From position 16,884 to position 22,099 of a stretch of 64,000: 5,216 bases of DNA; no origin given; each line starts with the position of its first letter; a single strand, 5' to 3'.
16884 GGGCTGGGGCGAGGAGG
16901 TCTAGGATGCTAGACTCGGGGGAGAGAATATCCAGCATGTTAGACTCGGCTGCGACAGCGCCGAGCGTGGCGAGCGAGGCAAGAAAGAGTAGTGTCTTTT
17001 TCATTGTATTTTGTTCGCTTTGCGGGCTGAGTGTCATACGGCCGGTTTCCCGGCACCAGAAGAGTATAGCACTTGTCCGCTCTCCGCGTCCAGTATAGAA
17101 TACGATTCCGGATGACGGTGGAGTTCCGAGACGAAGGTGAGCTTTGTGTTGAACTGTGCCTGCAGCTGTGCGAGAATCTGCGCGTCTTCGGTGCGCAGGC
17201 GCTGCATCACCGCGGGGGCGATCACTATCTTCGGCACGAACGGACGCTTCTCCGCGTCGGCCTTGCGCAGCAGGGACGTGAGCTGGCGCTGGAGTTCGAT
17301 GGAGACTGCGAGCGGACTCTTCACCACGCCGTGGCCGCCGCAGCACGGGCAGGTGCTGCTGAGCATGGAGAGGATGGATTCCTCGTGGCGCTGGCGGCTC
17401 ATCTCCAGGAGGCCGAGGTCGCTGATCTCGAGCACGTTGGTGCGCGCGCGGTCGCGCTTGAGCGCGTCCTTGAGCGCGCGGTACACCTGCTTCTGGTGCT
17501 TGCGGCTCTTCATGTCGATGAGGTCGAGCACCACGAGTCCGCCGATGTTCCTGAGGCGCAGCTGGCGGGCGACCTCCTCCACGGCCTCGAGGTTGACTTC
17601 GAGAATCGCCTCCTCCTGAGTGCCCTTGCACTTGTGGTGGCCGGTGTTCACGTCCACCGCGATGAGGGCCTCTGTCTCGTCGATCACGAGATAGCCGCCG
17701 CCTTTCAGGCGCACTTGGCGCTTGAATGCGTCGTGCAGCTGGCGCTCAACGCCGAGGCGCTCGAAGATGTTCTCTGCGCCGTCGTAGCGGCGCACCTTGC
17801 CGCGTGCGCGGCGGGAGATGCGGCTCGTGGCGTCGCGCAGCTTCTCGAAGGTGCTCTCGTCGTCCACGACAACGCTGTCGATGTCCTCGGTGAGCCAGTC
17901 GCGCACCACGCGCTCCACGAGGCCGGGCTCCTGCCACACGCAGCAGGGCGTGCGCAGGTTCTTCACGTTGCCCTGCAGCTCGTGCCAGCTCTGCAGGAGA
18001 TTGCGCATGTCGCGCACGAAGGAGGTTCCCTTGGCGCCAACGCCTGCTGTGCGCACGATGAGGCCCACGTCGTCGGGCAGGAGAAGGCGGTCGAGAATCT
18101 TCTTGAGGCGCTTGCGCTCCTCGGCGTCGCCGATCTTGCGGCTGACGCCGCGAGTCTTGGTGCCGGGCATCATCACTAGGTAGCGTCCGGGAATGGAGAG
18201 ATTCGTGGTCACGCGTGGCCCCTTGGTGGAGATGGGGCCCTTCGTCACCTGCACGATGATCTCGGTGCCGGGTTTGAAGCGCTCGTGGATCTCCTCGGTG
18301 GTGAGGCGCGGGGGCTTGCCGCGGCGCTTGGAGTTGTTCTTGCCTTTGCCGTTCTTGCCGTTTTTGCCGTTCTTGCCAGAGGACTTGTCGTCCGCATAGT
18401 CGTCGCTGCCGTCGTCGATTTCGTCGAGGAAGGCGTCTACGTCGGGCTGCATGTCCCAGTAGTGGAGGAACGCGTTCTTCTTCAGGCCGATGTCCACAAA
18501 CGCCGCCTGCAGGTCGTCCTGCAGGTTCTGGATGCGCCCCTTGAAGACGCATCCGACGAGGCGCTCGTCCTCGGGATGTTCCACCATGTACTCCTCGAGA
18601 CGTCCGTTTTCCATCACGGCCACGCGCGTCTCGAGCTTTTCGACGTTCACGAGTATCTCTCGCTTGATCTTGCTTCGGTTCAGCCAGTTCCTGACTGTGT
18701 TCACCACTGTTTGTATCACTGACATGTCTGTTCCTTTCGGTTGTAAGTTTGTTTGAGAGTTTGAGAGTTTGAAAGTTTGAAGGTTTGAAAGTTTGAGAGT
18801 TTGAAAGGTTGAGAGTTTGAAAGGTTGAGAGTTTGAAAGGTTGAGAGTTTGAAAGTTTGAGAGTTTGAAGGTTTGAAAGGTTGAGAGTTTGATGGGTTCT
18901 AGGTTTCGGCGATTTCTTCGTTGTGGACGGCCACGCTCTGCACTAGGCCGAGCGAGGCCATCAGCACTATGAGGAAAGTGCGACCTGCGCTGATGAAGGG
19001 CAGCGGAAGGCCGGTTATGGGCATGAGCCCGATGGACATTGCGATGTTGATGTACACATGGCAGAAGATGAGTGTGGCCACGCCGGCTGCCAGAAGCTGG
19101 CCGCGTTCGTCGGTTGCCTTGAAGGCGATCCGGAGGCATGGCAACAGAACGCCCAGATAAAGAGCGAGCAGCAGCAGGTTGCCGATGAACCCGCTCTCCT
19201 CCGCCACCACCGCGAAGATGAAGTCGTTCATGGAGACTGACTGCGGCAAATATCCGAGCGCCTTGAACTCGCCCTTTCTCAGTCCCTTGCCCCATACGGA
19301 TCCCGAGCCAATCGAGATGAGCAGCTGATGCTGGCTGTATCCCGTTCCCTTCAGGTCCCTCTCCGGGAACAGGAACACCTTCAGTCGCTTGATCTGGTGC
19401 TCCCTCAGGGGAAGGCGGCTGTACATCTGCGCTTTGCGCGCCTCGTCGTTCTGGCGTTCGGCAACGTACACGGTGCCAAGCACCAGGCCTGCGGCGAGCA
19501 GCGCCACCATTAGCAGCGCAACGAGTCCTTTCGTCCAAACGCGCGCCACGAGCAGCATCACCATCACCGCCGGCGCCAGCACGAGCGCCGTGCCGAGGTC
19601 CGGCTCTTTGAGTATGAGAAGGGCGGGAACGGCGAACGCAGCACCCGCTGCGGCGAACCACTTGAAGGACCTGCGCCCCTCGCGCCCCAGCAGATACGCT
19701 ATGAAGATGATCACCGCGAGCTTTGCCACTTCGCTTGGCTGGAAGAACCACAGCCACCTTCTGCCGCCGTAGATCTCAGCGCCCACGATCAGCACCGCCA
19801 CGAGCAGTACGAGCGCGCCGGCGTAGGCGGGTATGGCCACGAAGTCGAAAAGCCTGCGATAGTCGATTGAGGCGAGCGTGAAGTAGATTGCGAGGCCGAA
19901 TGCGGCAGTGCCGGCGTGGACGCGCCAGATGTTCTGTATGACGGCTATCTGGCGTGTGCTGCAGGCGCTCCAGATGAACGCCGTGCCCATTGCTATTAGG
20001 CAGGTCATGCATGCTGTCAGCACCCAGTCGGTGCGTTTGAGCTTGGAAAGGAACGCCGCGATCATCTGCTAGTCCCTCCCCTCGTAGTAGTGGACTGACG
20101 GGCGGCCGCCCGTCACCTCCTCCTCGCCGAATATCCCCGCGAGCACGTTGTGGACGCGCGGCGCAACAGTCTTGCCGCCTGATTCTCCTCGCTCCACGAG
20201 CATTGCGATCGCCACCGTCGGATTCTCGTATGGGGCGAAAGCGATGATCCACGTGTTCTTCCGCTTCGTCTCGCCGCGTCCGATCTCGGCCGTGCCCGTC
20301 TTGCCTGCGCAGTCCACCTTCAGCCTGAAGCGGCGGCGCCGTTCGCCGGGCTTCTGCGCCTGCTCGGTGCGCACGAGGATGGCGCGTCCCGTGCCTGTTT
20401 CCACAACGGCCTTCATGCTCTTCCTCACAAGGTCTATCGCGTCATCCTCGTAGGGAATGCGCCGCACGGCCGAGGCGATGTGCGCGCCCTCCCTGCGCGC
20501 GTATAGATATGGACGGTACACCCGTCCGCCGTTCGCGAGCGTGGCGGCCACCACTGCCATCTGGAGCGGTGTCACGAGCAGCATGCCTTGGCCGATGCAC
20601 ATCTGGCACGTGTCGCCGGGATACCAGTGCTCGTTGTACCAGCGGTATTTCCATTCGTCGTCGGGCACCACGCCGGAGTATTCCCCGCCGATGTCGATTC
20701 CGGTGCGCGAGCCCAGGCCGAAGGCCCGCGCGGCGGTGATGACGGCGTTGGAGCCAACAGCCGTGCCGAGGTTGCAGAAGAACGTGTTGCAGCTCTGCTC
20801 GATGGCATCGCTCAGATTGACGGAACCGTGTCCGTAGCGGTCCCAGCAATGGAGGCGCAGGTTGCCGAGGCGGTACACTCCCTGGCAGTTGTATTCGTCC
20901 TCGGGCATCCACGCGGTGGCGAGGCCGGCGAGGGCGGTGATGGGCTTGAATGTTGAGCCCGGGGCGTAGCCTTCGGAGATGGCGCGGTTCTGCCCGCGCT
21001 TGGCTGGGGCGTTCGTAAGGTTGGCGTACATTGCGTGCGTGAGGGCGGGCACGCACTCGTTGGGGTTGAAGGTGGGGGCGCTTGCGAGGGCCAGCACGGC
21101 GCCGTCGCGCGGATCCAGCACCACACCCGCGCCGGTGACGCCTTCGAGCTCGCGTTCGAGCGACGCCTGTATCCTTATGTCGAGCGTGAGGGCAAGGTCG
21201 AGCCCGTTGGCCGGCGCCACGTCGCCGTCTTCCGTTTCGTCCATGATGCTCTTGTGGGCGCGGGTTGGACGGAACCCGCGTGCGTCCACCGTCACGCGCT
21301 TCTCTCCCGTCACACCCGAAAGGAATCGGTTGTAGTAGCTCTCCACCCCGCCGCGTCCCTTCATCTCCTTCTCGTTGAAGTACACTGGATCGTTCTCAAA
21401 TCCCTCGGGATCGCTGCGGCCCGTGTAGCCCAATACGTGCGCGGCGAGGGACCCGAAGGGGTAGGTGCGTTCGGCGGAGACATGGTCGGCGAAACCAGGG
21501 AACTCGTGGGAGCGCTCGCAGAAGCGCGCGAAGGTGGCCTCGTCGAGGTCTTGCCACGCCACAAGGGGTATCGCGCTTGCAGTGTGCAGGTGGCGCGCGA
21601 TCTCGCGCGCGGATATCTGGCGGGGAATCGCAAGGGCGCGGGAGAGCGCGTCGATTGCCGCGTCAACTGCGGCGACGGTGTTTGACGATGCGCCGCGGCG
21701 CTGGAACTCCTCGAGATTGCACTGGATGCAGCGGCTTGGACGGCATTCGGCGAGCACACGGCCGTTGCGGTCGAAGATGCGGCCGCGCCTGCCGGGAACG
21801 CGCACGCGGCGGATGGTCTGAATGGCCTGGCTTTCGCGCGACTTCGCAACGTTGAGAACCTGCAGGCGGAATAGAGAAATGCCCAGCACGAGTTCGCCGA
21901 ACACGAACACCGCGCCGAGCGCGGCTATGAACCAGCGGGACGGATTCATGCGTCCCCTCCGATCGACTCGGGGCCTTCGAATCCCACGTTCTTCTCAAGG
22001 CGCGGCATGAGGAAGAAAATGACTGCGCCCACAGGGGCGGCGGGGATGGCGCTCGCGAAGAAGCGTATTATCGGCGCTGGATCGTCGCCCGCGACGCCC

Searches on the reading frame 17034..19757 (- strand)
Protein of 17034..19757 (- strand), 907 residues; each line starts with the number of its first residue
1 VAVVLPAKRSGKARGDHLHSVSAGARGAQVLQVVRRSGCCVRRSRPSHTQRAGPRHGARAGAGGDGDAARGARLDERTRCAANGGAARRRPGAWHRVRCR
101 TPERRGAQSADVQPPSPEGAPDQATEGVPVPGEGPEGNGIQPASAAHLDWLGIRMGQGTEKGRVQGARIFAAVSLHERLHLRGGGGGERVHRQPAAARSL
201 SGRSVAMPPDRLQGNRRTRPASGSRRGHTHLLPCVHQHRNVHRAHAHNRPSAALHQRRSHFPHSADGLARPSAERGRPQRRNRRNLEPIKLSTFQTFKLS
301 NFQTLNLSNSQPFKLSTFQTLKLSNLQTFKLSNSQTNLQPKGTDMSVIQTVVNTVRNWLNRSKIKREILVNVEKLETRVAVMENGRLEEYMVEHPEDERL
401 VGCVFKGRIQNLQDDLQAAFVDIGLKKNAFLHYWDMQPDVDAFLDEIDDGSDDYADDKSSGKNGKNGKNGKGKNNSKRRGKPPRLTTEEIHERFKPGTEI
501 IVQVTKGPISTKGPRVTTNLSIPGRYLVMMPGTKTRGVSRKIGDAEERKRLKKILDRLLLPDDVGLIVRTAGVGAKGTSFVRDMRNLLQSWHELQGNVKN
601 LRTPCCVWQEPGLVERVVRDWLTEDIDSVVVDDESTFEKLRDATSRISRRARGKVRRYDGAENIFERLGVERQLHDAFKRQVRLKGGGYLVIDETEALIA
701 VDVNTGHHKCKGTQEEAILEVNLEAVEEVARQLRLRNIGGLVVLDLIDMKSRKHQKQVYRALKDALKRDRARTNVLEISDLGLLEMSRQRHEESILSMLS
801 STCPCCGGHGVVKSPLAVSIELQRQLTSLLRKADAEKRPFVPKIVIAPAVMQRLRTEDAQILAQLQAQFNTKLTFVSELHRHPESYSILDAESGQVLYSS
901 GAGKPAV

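Call 10: search_protein_families(library=pfam, proteins=[window:17034-19757:-])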
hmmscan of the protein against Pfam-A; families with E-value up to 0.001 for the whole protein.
window:17034-19757:- (907 aa): 1 family
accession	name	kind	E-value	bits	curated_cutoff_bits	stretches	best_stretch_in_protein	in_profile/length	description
PF10150.14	RNase_E_G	-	1.1e-96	323.9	25.5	1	521-790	1-269/270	Ribonuclease E/G family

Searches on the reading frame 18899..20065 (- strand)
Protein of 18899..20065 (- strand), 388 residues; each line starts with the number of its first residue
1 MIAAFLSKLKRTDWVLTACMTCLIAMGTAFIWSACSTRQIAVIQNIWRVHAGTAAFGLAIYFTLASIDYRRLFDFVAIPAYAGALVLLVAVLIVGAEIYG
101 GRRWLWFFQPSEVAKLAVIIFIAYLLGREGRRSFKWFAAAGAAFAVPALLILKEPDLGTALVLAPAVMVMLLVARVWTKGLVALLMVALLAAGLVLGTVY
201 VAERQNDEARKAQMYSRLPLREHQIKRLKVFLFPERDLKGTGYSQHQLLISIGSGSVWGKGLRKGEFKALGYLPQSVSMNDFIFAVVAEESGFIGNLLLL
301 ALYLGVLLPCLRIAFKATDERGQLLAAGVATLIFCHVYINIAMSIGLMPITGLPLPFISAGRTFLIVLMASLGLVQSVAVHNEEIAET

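Call 9: search_protein_families(library=pfam, proteins=[window:18899-20065:-])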
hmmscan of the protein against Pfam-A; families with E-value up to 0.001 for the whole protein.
window:18899-20065:- (388 aa): 1 family
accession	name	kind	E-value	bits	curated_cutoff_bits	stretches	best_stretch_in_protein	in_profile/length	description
PF01098.24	FTSW_RODA_SPOVE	-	5.2e-68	230.1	26.4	1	15-383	3-355/356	Cell cycle protein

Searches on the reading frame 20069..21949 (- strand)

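Call 9: search_protein_families(library=pfam, proteins=[window:20069-21949:-])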
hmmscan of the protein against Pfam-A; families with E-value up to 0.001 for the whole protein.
window:20069-21949:- (626 aa): 2 families
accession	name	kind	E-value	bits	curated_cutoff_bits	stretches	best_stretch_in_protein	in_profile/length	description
PF00905.27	Transpeptidase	-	7.2e-59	199.9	22.1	1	273-603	1-298/299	Penicillin binding protein transpeptidase domain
PF03717.20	PBP_dimer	-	1.5e-29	104.1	24.4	1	51-225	2-173/180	Penicillin-binding Protein dimerisation domain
